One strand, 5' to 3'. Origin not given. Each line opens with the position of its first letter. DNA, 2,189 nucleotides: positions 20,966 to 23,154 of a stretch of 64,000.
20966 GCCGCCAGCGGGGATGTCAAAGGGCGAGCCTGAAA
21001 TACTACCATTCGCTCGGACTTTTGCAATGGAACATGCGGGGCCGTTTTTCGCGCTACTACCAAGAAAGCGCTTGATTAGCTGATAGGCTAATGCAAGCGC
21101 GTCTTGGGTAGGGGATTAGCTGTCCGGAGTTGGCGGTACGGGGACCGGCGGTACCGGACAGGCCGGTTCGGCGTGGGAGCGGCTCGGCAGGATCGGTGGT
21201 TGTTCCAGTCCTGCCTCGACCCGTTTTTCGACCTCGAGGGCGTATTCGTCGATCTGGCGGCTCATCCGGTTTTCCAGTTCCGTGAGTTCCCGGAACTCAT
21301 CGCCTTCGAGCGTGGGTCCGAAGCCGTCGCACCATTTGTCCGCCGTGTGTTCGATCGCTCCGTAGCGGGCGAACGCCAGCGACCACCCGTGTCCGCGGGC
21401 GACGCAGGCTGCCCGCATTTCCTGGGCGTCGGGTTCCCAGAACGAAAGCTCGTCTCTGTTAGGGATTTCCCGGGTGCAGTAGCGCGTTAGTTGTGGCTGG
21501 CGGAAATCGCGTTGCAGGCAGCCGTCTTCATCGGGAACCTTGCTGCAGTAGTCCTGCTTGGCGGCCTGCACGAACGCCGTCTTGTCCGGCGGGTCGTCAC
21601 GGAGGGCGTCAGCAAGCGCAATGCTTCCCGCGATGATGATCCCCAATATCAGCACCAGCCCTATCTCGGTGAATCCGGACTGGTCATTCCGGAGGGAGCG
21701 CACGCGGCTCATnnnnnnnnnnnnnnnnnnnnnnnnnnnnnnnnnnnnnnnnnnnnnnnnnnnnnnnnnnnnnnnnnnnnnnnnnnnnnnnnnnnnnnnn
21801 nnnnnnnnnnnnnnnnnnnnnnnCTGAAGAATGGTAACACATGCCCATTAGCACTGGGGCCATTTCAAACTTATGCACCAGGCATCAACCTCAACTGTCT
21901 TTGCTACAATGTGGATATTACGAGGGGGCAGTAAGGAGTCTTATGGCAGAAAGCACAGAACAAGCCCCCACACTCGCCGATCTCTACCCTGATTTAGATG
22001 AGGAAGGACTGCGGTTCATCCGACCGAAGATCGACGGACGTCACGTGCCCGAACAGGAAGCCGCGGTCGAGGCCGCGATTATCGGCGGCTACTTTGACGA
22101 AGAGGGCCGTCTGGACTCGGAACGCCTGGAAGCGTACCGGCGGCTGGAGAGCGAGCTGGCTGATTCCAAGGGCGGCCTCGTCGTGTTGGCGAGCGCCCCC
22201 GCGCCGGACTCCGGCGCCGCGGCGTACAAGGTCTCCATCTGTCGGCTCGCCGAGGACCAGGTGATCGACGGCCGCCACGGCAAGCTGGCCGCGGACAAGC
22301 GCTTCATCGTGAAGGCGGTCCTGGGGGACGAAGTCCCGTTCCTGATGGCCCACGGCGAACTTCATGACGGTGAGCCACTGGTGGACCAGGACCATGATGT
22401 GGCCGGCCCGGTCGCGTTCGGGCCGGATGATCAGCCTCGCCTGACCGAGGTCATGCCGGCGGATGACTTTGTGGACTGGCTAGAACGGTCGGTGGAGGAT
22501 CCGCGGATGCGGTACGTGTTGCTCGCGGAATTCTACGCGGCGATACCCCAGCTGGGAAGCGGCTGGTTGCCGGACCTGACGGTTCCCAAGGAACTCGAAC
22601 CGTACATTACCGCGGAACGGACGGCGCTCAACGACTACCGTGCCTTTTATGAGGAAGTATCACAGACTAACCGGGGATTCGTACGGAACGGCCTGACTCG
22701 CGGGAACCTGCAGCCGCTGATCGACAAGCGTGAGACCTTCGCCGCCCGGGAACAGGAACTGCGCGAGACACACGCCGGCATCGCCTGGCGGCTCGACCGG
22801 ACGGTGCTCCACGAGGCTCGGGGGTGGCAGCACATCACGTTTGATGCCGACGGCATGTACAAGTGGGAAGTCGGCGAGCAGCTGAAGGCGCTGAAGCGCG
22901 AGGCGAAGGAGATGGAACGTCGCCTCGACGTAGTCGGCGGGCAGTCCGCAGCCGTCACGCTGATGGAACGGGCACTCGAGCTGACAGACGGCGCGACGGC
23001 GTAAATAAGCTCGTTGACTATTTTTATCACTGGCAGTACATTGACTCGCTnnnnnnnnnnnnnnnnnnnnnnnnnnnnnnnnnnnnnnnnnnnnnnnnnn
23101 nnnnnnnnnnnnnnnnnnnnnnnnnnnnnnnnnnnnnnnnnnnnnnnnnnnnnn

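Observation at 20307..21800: Tandem divergent pilin-like paralogs sharing a conserved ~61-nt 5'UTR RNA element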

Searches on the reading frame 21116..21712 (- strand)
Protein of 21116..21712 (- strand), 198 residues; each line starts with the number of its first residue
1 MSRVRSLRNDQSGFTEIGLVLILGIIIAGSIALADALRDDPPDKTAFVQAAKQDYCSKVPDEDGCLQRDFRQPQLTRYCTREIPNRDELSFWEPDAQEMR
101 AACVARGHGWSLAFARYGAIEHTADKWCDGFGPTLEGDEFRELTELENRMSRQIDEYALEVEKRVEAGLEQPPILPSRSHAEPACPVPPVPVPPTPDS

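Call 6: search_protein_families(library=pfam, proteins=[window:21116-21712:-], max_evalue=0.1)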
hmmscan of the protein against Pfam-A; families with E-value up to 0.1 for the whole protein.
window:21116-21712:- (198 aa): 0 families

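Call 11: find_homologous_proteins(query=window:21116-21712:-, max_evalue=0.01)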
Query window:21116-21712:- (198 aa): 1 proteins with E <= 0.01 among 186 candidates.
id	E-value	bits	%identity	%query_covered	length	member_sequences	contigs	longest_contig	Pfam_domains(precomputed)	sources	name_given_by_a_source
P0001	1.1e-131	455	100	100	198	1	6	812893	-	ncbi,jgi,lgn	ncbi:MAG TPA: hypothetical protein VIF43_00905 [Patescibacteria group bacterium]|jgi:hypothetical pr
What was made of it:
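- Tried and rejected: A has none (call 11).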

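Call 12: find_encoding_contigs(protein=P0001, flank=10000, max_places=10)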
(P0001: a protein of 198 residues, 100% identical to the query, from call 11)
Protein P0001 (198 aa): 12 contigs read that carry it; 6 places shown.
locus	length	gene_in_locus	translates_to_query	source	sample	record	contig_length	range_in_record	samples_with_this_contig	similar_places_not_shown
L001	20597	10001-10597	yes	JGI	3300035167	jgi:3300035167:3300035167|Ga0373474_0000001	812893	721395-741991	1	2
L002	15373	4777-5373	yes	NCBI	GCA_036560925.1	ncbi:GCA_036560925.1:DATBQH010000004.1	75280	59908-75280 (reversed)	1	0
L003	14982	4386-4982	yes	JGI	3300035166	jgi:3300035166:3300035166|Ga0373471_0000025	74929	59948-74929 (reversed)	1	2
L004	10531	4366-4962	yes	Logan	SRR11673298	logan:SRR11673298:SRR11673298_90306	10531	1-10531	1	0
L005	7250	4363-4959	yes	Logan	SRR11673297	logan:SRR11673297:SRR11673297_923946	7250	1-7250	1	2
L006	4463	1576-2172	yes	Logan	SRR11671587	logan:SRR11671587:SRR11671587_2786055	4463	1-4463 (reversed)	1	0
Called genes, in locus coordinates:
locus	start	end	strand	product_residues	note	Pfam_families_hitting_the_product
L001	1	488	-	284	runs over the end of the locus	PF00297:Ribosomal_L3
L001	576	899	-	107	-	PF00338:Ribosomal_S10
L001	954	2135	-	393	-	PF00009:GTP_EFTU, PF03144:GTP_EFTU_D2, PF03143:GTP_EFTU_D3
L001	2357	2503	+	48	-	-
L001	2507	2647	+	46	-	-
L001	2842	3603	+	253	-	-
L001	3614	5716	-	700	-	PF00009:GTP_EFTU, PF22042:EF-G_D2, PF03144:GTP_EFTU_D2, PF14492:EFG_III, PF16658:RF3_C, PF03764:EFG_IV, PF00679:EFG_C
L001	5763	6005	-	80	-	PF09954:DUF2188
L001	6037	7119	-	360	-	PF14072:DndB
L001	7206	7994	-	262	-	PF00300:His_Phos_1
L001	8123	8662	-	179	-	-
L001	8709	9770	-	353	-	-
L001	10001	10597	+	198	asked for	-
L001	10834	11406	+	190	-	-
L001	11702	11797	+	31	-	-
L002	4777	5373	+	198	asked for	-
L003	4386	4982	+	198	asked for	-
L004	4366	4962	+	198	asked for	-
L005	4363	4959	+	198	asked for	-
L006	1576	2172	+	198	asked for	-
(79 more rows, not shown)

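Call 25: search_protein_families(library=ncbifam, proteins=[window:21116-21712:-], max_evalue=1)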
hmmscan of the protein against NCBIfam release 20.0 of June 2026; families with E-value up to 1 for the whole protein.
window:21116-21712:- (198 aa): 2 families
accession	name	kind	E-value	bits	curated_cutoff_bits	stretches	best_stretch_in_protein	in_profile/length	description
NF010680.0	PRK14079.1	equivalog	0.0022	17.1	386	1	69-178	231-335/349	recombination protein F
NF052665.1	CC0731_fam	equivalog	0.12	12.3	130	1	153-169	51-67/74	CC0731 family SpdR-regulated protein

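Call 82: search_protein_families(library=padloc, proteins=[window:21116-21712:-], max_evalue=0.01)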
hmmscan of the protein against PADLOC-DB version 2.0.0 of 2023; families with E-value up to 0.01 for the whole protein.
window:21116-21712:- (198 aa): 0 families

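Call 84: predict_structure(alignment_id=A9)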
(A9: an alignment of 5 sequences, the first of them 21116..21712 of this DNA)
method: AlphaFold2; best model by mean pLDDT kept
length: 198 residues; sequences in the alignment: 5
mean_pLDDT: 67.6   pTM: 0.53
mean pLDDT of the five models: 67.6, 65.1, 60.3, 57.1, 56.6
residues with pLDDT >= 90: 2; 70-90: 86; 50-70: 79; < 50: 31
segments of 3 or more residues with pLDDT < 50: 1-9, 33-40, 90-92, 176-183
pLDDT, mean of each block of 10 residues (from residue 1): 44 54 60 48 77 87 88 86 62 63 80 74 64 62 69 73 82 52 53 73
secondary structure, 60 per line:
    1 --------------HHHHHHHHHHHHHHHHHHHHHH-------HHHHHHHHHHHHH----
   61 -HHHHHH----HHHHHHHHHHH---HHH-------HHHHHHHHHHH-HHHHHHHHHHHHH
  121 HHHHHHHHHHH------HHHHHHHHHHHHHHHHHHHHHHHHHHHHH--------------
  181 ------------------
elements in order: H15-36 H44-56 H62-67 H72-82 H96-106 H108-131 H138-166

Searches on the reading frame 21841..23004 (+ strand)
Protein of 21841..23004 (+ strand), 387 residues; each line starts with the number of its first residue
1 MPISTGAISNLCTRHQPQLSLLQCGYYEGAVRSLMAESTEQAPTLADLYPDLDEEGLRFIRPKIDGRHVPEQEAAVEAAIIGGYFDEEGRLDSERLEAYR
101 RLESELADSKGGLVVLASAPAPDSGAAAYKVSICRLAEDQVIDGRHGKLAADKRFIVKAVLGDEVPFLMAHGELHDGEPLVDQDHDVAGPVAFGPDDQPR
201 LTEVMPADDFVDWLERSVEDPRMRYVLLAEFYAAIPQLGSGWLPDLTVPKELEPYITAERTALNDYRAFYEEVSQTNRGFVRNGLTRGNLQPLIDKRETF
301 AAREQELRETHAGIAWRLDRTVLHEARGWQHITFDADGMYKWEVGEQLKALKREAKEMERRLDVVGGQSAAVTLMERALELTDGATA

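Call 6: search_protein_families(library=pfam, proteins=[window:21841-23004:+], max_evalue=0.1)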
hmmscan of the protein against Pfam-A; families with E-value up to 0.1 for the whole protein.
window:21841-23004:+ (387 aa): 0 families

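Call 25: search_protein_families(library=ncbifam, proteins=[window:21943-23004:+], max_evalue=1)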
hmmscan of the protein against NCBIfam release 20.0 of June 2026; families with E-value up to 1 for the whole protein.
window:21943-23004:+ (353 aa): 0 families

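Call 82: search_protein_families(library=padloc, proteins=[window:21943-23004:+], max_evalue=0.01)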
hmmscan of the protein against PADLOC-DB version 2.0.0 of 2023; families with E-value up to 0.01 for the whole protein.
window:21943-23004:+ (353 aa): 0 families

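Call 95: list_cluster_members(proteins=[window:21943-23004:+, window:23051-23590:+, window:18162-18872:+, window:17604-18113:-, window:18947-19198:+, window:19296-19481:-, window:19677-19910:-, window:16850-17602:+, window:20307-20879:-, window:21116-21712:-])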
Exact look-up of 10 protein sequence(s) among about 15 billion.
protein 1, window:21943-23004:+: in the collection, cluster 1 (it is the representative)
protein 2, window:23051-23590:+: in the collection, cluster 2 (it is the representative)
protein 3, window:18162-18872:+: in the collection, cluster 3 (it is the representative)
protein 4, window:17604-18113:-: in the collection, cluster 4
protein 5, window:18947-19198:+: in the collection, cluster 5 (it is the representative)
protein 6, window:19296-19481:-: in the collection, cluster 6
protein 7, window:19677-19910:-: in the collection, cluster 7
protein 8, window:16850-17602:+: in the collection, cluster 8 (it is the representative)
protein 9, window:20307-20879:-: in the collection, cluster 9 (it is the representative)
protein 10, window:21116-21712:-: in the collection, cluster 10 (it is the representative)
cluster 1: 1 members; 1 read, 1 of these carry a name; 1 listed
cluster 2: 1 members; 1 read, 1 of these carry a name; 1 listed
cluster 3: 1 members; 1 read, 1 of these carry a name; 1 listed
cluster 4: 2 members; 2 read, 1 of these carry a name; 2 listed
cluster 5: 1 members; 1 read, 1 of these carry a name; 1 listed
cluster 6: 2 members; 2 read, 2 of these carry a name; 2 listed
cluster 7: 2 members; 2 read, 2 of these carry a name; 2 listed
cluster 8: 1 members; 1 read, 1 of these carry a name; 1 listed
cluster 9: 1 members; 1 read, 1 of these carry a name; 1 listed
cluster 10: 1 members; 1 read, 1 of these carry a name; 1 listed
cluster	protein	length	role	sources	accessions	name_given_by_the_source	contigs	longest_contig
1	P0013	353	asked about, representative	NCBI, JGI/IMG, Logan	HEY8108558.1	MAG TPA: hypothetical protein VIF43_00910 [Patescibacteria group bacterium] | hypothetical protein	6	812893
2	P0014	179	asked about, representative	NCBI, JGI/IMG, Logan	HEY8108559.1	MAG TPA: hypothetical protein VIF43_00915 [Patescibacteria group bacterium] | hypothetical protein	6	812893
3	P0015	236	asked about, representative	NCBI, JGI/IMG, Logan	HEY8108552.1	MAG TPA: Bax inhibitor-1/YccA family protein [Patescibacteria group bacterium] | hypothetical protein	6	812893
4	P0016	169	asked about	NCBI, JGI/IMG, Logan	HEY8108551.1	MAG TPA: hypothetical protein VIF43_00875 [Patescibacteria group bacterium] | hypothetical protein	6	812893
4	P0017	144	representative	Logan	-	-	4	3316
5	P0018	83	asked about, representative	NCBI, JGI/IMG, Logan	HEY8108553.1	MAG TPA: hypothetical protein VIF43_00885 [Patescibacteria group bacterium] | hypothetical protein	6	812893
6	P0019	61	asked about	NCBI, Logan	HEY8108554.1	MAG TPA: hypothetical protein VIF43_00890 [Patescibacteria group bacterium]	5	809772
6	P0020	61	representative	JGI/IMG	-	hypothetical protein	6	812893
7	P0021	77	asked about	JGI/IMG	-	hypothetical protein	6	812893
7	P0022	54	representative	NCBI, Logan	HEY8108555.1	MAG TPA: hypothetical protein VIF43_00895 [Patescibacteria group bacterium]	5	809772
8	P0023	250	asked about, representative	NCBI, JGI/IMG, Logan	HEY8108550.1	MAG TPA: hypothetical protein VIF43_00870 [Patescibacteria group bacterium] | hypothetical protein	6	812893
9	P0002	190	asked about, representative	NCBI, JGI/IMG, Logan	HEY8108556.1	MAG TPA: hypothetical protein VIF43_00900 [Patescibacteria group bacterium] | hypothetical protein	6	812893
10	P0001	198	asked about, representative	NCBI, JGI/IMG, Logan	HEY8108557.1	MAG TPA: hypothetical protein VIF43_00905 [Patescibacteria group bacterium] | hypothetical protein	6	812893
